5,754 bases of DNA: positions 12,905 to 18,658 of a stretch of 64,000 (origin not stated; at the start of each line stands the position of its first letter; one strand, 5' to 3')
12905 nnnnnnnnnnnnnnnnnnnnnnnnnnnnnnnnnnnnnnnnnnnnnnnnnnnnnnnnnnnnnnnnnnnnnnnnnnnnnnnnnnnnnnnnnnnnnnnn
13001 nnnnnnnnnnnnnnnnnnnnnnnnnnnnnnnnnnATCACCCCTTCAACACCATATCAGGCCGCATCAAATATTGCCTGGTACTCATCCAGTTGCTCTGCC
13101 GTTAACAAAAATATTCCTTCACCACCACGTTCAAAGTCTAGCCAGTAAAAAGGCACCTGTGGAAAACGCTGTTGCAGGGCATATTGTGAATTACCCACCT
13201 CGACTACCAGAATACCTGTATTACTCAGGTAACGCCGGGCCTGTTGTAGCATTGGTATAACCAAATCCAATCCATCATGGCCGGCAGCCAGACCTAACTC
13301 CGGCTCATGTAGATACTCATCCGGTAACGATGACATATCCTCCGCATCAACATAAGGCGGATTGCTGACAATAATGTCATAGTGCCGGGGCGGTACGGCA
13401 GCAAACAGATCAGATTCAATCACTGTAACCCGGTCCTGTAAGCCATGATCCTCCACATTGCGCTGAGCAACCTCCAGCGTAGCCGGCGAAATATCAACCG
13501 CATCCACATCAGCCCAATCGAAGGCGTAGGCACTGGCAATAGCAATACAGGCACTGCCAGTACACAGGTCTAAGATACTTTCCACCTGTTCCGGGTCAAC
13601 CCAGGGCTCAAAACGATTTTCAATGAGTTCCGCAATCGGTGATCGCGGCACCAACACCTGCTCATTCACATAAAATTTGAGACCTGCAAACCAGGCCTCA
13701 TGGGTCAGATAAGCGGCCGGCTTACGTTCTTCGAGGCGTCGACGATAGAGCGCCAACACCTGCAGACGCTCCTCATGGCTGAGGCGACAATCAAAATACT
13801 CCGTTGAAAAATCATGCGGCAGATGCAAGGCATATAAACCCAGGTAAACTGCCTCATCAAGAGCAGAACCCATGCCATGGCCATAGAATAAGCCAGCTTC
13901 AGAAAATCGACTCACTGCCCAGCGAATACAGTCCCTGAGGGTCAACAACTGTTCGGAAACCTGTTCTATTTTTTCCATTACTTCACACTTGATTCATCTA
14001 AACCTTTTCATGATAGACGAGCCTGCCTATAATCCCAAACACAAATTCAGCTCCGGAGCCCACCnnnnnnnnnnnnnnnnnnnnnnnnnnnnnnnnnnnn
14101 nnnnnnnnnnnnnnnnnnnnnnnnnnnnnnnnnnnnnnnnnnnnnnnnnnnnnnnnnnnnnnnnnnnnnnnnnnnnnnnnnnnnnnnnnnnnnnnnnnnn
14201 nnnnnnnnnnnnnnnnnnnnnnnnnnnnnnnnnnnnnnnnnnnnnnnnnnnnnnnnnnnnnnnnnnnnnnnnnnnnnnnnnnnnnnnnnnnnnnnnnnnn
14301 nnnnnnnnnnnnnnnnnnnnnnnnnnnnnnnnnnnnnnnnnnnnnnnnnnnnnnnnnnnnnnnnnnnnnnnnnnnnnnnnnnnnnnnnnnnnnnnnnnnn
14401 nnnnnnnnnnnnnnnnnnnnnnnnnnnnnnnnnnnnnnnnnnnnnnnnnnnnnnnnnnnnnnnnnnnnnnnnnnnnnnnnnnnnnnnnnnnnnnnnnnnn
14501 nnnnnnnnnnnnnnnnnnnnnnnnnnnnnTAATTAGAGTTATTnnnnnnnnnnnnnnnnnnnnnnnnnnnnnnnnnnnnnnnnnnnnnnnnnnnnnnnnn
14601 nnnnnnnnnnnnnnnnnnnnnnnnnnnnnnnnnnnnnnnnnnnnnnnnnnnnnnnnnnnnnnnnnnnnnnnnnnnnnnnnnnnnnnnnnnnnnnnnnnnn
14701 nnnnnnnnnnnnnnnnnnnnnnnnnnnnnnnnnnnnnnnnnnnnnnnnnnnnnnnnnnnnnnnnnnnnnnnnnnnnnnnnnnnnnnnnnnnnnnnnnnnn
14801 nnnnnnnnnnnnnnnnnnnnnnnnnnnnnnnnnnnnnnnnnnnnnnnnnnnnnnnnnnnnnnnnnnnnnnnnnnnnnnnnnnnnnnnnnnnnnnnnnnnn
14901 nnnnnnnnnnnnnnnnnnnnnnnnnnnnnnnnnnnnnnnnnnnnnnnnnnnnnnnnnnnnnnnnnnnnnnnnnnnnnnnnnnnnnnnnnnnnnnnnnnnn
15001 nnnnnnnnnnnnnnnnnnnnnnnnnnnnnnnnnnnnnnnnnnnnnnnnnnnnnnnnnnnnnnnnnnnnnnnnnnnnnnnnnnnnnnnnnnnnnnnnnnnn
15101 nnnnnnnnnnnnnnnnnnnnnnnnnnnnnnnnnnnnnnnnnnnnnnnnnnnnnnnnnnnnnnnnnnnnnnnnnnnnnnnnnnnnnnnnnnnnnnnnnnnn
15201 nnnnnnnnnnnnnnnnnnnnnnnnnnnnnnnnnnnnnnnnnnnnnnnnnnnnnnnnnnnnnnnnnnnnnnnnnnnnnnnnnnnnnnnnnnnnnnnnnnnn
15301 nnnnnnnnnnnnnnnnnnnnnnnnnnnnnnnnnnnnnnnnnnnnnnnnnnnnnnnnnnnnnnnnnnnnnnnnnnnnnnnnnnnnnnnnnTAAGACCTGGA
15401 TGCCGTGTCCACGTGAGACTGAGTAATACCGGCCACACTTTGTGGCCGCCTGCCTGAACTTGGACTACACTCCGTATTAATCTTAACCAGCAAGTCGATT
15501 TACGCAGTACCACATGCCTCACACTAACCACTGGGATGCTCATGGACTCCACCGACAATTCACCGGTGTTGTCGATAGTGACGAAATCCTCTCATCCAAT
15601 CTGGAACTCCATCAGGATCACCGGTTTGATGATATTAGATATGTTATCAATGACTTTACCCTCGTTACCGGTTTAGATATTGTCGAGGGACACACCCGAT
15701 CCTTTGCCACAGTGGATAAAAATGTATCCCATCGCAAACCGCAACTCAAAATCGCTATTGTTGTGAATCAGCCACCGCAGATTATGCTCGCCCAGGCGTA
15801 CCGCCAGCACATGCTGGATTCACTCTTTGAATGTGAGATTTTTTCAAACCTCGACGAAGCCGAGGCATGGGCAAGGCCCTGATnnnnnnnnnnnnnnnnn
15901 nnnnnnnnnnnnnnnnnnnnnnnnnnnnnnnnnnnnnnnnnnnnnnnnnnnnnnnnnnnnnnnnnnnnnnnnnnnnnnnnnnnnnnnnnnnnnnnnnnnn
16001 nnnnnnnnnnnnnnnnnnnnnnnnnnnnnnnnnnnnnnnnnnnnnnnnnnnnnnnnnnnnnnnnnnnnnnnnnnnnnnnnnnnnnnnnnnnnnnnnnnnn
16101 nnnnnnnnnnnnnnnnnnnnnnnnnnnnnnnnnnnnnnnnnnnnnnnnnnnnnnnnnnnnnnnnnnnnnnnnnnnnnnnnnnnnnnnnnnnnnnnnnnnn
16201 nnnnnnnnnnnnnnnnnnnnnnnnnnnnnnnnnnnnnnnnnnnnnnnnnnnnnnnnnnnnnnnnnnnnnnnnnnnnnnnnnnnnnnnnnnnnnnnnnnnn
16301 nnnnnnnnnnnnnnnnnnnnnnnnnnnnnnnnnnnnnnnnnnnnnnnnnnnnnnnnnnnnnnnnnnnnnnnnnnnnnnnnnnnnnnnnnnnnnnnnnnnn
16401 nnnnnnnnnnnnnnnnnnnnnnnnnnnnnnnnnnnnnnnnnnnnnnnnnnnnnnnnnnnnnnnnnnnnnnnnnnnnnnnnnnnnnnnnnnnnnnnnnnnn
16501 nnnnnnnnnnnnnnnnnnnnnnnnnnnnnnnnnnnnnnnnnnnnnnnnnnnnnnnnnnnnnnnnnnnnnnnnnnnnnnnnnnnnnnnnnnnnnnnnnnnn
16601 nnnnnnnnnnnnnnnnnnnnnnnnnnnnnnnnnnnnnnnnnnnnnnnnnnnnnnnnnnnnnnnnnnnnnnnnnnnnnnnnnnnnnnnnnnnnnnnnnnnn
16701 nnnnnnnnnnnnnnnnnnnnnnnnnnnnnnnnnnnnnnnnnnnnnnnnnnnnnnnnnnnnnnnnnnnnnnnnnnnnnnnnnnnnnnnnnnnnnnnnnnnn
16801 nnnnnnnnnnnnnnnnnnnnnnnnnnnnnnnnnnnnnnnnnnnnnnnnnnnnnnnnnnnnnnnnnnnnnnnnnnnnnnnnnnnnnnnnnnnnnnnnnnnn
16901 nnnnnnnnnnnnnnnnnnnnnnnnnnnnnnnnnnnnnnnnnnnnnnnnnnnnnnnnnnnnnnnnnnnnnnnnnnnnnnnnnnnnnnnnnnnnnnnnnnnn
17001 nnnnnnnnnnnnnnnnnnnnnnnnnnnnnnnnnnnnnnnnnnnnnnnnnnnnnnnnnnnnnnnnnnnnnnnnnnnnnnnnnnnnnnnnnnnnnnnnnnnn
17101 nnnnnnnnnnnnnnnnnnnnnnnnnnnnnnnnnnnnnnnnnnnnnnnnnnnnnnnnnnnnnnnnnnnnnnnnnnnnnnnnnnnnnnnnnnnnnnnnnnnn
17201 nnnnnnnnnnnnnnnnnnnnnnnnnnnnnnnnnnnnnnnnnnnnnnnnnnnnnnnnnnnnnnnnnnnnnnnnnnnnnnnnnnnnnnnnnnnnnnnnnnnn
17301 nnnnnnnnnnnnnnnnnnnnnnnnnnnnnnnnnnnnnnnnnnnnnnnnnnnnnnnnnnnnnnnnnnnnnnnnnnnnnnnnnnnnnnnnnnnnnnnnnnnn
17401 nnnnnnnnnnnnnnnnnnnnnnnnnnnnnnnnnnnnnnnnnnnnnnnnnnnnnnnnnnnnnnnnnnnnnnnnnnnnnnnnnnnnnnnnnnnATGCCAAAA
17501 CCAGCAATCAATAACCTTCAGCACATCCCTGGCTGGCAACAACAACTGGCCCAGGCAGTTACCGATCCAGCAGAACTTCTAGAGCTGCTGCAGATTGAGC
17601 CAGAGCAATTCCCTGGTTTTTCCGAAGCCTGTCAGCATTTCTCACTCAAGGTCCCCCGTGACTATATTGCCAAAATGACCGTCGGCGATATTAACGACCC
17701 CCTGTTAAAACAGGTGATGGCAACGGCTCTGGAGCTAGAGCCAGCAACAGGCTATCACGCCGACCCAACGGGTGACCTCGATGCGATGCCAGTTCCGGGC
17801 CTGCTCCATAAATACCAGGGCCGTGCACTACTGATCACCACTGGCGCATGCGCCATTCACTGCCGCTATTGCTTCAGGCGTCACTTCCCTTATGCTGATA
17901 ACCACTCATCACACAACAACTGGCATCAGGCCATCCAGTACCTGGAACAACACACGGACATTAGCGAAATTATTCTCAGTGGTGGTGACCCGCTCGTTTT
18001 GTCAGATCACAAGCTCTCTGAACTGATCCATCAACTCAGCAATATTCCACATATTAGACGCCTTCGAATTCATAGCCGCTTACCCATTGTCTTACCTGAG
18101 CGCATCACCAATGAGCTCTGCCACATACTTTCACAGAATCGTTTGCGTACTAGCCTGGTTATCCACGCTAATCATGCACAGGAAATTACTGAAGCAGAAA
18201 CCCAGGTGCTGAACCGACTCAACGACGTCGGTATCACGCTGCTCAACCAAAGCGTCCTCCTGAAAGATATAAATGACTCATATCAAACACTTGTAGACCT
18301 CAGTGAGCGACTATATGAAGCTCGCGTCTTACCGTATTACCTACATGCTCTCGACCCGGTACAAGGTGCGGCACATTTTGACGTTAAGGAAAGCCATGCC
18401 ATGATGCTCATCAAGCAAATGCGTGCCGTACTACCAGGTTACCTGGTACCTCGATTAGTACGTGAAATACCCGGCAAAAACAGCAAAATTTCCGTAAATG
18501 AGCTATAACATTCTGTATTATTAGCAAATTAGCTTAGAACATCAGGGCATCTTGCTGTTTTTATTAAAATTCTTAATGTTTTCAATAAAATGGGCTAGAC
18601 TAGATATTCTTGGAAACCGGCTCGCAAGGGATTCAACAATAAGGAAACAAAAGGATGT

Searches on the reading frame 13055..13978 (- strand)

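Call 17: search_protein_families(library=pfam, proteins=[window:13055-13978:-], max_evalue=0.001)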
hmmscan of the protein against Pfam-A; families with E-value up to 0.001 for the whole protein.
window:13055-13978:- (307 aa): 12 families
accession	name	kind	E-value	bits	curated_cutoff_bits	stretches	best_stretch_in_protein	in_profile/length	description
PF05175.20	MTS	-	3.6e-16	59.7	23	1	132-214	32-113/170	Methyltransferase small domain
PF13649.12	Methyltransf_25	-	8e-10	39.7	27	1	135-215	1-82/97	Methyltransferase domain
PF13847.12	Methyltransf_31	-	9e-09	35.6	27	1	134-279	6-129/145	Methyltransferase domain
PF06325.19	PrmA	-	2.3e-08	34.3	22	1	131-206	161-233/296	Ribosomal protein L11 methyltransferase (PrmA)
PF09445.16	Methyltransf_15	-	4.7e-06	26.7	22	1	133-208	2-80/165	RNA cap guanine-N2 methyltransferase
PF13489.12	Methyltransf_23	-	1.4e-05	25.4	27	1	117-298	11-151/164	Methyltransferase domain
PF01170.24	UPF0020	-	1.8e-05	25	22.3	1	157-210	78-132/197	RMKL-like, methyltransferase domain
PF03602.21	Cons_hypoth95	-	3.2e-05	24.1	24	1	131-214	41-128/182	Conserved hypothetical protein 95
PF12847.13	Methyltransf_18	-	3.4e-05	24.3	27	1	131-204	14-87/151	Methyltransferase domain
PF07669.17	Eco57I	-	4.1e-05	24.2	25.3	1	197-258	72-131/171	Eco57I restriction-modification methylase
PF08242.18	Methyltransf_12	-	0.0002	22.5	30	1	140-206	5-72/98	Methyltransferase domain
PF08241.18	Methyltransf_11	-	0.00024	22.1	21.2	0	140-206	7-67/95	Methyltransferase domain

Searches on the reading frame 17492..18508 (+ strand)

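Call 3: search_protein_families(library=pfam, proteins=[window:17492-18508:+], max_evalue=0.01)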
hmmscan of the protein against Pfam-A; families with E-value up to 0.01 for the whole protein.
window:17492-18508:+ (338 aa): 3 families
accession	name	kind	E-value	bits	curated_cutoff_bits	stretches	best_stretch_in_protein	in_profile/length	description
PF04055.27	Radical_SAM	-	5.2e-08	33.7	29.5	1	115-205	2-93/166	Radical SAM superfamily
PF13353.11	Fer4_12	-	3.6e-06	27.7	22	1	116-182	11-77/137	4Fe-4S single cluster domain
PF19238.5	Radical_SAM_2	-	0.0099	16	26.7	0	216-265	89-133/151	Radical SAM-like domain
